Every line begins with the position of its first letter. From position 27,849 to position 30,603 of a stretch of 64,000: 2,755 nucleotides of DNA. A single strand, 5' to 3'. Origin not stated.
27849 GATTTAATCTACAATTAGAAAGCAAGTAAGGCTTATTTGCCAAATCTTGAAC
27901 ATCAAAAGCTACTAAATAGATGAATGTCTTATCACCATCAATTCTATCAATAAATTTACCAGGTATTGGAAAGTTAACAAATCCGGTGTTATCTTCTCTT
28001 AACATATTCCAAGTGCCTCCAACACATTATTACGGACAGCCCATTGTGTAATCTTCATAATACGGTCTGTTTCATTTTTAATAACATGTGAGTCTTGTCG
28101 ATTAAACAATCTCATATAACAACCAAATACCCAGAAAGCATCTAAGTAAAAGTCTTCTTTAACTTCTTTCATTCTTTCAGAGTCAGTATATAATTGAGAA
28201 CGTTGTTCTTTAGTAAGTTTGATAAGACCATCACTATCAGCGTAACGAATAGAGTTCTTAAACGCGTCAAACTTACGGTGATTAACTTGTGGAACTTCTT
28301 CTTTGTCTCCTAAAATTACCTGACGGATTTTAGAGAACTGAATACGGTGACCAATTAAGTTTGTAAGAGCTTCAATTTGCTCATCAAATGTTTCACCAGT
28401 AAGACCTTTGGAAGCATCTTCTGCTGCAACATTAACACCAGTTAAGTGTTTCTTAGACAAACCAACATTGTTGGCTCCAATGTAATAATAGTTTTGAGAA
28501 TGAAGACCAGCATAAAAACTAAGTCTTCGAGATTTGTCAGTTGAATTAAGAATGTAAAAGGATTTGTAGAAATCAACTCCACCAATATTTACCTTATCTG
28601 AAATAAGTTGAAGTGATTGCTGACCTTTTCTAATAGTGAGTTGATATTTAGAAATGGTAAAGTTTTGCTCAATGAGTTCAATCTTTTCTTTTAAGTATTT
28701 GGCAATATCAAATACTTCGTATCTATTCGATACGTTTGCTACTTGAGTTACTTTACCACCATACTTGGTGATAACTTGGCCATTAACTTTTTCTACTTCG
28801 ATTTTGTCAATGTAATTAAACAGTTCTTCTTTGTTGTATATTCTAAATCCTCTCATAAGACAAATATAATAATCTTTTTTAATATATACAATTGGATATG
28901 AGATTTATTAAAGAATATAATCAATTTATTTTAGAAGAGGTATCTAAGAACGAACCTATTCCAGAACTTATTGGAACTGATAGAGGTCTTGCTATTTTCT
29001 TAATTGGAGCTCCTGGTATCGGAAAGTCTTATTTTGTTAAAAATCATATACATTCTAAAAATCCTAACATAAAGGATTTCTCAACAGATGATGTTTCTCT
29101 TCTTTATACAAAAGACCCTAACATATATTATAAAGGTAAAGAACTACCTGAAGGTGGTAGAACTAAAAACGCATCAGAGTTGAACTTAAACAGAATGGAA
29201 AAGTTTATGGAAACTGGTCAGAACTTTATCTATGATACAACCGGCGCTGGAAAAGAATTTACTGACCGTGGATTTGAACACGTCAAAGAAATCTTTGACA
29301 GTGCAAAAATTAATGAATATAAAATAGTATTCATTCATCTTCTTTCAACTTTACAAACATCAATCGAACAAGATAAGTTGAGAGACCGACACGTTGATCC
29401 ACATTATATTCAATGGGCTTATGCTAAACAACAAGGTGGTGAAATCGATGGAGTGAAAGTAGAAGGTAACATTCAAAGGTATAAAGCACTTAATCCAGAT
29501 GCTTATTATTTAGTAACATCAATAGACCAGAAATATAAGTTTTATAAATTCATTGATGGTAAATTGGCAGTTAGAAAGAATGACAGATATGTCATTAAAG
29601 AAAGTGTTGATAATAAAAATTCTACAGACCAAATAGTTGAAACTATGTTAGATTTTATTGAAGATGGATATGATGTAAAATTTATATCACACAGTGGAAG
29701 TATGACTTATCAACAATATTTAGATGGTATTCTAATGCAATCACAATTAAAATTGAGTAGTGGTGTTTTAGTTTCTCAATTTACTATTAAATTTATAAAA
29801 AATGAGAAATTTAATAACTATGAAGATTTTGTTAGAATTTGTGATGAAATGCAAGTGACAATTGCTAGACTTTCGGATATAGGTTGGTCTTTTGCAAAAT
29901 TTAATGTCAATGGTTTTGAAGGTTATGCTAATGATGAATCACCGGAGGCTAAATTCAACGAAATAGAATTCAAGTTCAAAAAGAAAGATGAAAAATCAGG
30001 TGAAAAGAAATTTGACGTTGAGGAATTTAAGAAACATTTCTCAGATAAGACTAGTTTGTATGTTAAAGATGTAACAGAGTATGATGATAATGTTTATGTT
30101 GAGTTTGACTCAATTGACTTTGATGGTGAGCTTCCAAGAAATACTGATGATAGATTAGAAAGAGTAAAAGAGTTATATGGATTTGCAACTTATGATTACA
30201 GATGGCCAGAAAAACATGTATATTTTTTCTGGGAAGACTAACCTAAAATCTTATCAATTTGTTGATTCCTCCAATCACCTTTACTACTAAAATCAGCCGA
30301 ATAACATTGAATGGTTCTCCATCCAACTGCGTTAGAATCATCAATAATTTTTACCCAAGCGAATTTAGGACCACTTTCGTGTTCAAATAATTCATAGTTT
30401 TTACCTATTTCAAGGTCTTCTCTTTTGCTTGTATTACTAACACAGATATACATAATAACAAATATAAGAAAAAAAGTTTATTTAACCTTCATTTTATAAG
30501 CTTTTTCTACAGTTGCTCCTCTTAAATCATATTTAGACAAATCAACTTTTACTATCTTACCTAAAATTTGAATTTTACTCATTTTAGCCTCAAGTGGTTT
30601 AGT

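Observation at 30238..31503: Virus-encoded minimal class III nucleotidyl cyclase in a three-gene minus-strand unit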

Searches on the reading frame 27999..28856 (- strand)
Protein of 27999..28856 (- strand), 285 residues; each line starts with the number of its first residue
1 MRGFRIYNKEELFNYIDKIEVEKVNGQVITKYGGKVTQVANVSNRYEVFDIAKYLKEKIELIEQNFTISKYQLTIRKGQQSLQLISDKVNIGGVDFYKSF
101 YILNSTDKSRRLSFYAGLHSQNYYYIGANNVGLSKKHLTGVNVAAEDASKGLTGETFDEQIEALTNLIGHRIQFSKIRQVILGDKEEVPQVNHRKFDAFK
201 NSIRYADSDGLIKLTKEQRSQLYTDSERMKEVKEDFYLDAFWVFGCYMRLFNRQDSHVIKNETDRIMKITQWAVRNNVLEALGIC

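Call 3: search_protein_families(library=pfam, proteins=[window:27999-28856:-], max_evalue=0.1)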
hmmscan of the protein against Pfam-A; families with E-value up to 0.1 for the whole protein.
window:27999-28856:- (285 aa): 0 families

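Call 5: search_protein_families(library=phrogs, proteins=[window:27999-28856:-], max_evalue=0.01)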
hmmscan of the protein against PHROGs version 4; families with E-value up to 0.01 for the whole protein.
window:27999-28856:- (285 aa): 1 family
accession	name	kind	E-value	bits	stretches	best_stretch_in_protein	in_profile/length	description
phrog_26248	-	unknown function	0.0084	15.9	0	35-79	393-435/474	-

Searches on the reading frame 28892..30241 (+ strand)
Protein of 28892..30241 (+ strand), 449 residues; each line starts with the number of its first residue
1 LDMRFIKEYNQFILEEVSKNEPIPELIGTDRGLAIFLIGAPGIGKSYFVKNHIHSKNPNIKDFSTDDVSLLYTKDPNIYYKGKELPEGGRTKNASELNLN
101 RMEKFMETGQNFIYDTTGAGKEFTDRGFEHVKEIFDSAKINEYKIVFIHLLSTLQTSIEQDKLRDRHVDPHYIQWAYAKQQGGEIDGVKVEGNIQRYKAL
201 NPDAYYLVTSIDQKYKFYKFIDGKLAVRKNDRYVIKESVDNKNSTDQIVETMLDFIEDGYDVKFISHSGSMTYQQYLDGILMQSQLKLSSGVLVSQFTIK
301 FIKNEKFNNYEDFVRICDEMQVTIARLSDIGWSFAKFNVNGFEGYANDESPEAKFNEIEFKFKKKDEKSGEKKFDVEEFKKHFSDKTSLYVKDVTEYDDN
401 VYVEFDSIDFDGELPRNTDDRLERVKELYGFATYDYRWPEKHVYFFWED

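Call 3: search_protein_families(library=pfam, proteins=[window:28892-30241:+], max_evalue=0.1)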
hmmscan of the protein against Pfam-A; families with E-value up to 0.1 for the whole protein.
window:28892-30241:+ (449 aa): 3 families
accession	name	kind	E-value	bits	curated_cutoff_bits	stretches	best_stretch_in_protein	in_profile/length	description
PF13671.12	AAA_33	-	0.00075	20.3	27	1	35-167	2-121/143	AAA domain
PF13479.12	AAA_24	-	0.0082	16.4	27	1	33-162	3-84/195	AAA domain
PF06414.18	Zeta_toxin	-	0.03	14.2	22.3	1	33-125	17-111/199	Zeta toxin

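Call 4: search_protein_families(library=padloc, proteins=[window:28892-30241:+], max_evalue=0.1)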
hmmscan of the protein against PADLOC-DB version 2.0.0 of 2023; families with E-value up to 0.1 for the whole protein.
window:28892-30241:+ (449 aa): 0 families

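Call 5: search_protein_families(library=phrogs, proteins=[window:28892-30241:+], max_evalue=0.01)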
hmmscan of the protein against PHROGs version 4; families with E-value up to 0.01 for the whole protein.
window:28892-30241:+ (449 aa): 2 families
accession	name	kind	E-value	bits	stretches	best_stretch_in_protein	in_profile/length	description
phrog_2071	-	other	2.9e-06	28.3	1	33-152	17-119/282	ATPase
phrog_505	-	other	0.00058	20.4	1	35-266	5-213/295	polynucleotide kinase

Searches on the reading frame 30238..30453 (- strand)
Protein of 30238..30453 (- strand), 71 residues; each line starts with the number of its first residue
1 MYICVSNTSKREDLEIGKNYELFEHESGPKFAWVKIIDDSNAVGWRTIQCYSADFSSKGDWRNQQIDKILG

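Call 3: search_protein_families(library=pfam, proteins=[window:30238-30453:-], max_evalue=0.1)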
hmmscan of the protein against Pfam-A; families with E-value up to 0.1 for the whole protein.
window:30238-30453:- (71 aa): 0 families

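Call 4: search_protein_families(library=padloc, proteins=[window:30238-30453:-], max_evalue=0.1)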
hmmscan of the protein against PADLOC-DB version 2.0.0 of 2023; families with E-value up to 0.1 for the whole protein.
window:30238-30453:- (71 aa): 0 families

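Call 5: search_protein_families(library=phrogs, proteins=[window:30238-30453:-], max_evalue=0.01)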
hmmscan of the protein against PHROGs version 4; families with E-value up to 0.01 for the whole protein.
window:30238-30453:- (71 aa): 0 families

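Call 38: find_homologous_proteins(query=window:30238-30453:-, max_evalue=0.001)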
Query window:30238-30453:- (71 aa): 20 proteins with E <= 0.001 among 20 candidates.
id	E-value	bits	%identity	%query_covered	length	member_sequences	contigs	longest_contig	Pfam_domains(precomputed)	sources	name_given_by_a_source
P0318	8.7e-37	142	86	100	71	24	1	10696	-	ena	-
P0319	5.4e-35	136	83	100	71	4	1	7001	-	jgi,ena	jgi:hypothetical protein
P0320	2.4e-34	134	83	99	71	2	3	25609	-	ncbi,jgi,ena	jgi:hypothetical protein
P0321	1.2e-33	132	81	99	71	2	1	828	-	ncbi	-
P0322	1.1e-32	129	80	99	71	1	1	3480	-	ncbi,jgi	jgi:hypothetical protein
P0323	6.7e-32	126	79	100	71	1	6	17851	-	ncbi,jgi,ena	jgi:hypothetical protein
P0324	1.1e-29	119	76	99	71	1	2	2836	-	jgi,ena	jgi:hypothetical protein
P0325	1.5e-28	115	72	100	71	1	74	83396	-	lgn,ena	-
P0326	5.3e-28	114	70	100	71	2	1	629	-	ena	-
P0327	1.0e-27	113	69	99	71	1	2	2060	-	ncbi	-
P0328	1.9e-27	112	71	99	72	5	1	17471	-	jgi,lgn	-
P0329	2.4e-26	108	67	99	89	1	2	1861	-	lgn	-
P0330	8.4e-26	107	69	99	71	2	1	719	-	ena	-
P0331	8.2e-25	104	69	100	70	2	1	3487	-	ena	-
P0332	9.5e-25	103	70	100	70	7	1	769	-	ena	-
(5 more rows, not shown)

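Call 69: predict_structure(alignment_id=A4)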
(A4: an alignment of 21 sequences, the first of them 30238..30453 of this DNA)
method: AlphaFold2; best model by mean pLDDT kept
length: 71 residues; sequences in the alignment: 21
mean_pLDDT: 60.1   pTM: 0.35
mean pLDDT of the five models: 60.1, 57.7, 57.7, 50.6, 48.4
residues with pLDDT >= 90: 0; 70-90: 11; 50-70: 52; < 50: 8
segments of 3 or more residues with pLDDT < 50: 23-27
pLDDT, mean of each block of 10 residues (from residue 1): 51 55 49 69 72 60 65 57
secondary structure, 60 per line:
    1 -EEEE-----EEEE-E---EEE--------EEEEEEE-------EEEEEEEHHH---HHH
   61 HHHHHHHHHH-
elements in order: E2-5 E11-14 E20-22 E31-37 E45-51 H58-70
